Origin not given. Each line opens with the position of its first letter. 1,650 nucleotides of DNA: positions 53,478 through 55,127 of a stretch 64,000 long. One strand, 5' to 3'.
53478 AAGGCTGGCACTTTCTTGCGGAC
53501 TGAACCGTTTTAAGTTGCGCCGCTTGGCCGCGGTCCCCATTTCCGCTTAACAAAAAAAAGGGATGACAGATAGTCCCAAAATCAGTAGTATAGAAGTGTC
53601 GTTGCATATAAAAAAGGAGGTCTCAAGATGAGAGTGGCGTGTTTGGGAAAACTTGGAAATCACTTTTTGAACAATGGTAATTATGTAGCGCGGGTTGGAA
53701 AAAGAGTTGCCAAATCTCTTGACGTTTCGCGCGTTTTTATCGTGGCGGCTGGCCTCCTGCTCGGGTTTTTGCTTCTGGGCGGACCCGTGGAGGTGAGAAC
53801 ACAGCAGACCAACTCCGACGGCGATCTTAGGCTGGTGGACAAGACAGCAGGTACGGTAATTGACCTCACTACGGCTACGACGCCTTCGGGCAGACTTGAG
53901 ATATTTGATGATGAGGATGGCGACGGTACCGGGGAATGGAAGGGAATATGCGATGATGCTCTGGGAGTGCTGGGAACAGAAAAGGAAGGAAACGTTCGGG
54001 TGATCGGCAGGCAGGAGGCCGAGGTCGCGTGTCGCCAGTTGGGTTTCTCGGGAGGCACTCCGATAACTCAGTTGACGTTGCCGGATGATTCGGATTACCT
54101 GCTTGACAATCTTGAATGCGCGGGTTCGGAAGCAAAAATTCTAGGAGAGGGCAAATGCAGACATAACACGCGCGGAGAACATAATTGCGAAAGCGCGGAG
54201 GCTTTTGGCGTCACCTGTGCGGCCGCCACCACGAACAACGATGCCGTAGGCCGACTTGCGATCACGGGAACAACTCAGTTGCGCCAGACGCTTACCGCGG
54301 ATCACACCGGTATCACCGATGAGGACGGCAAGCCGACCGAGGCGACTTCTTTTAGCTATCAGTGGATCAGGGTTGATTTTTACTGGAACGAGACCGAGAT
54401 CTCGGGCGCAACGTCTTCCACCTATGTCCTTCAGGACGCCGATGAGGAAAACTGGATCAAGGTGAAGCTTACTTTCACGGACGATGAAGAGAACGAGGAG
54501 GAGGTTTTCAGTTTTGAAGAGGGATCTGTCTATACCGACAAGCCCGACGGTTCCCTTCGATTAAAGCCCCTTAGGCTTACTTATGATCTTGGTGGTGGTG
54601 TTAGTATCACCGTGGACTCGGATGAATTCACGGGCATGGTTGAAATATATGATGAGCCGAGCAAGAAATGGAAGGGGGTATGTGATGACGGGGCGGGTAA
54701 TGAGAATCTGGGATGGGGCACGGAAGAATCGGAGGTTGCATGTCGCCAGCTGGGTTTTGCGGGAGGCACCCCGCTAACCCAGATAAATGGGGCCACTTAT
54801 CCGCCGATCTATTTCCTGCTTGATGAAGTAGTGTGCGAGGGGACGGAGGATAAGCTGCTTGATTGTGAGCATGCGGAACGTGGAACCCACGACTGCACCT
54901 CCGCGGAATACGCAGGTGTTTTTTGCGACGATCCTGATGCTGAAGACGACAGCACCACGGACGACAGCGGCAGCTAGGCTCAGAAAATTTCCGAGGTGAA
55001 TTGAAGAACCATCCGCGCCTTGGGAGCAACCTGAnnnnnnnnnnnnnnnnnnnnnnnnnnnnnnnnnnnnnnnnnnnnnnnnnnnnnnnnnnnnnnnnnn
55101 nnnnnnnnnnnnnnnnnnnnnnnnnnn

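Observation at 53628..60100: Two paralogous secreted proteins with metazoan-type SRCR and Ig-like domains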

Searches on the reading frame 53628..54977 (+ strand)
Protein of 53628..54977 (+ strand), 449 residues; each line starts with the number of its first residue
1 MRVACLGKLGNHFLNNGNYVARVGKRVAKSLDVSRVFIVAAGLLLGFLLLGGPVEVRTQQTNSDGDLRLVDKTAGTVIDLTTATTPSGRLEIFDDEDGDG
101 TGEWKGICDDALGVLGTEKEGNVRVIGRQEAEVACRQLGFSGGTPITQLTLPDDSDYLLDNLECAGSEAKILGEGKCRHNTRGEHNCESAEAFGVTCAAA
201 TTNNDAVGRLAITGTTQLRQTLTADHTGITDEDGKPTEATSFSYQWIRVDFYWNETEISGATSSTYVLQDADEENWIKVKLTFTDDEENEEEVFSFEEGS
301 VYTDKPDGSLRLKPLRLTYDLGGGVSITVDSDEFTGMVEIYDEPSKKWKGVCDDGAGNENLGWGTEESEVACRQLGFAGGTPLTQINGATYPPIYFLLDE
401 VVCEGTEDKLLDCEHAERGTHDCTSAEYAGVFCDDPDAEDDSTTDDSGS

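Call 3: search_protein_families(library=pfam, proteins=[window:53628-54977:+], max_evalue=1)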
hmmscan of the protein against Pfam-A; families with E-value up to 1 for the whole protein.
window:53628-54977:+ (449 aa): 4 families
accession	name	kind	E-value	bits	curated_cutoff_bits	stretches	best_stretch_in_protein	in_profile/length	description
PF00530.23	SRCR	-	5.8e-28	97.6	26.1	2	331-433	4-99/100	Scavenger receptor cysteine-rich domain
PF15494.11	SRCR_2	-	0.00029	21.9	27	1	337-381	5-42/99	Scavenger receptor cysteine-rich domain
PF09272.15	Hepsin-SRCR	-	0.022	15.9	26.6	0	338-378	14-47/110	Hepsin, SRCR domain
PF23197.1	IG_AIR9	-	0.11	12.8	27.5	1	212-288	7-77/87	AIR9 A9 domain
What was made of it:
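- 54240..54527 (+): Paralog 1 Ig-like middle domain (aa 205-300). Calls 3 (IG_AIR9 E 0.11), 54, 55, 80.
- On AIR9-A9 / SCAB-Ig type Ig-like repeat (PF23197 / PF16709): IG_AIR9 E 0.11, 12.8 bits against 27.5 (call 3).
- Pfam SRCR E 6e-28 and 2e-30 (call 3).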

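Call 70: search_protein_families(library=ncbifam, proteins=[window:53628-54977:+], max_evalue=0.1)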
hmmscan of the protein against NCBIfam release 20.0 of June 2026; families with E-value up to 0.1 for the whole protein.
window:53628-54977:+ (449 aa): 1 family
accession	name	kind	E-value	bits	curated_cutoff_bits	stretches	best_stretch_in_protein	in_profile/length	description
NF040485.1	ZirU_fam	subfamily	7.4e-05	23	100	1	201-290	18-100/210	ZirU family protein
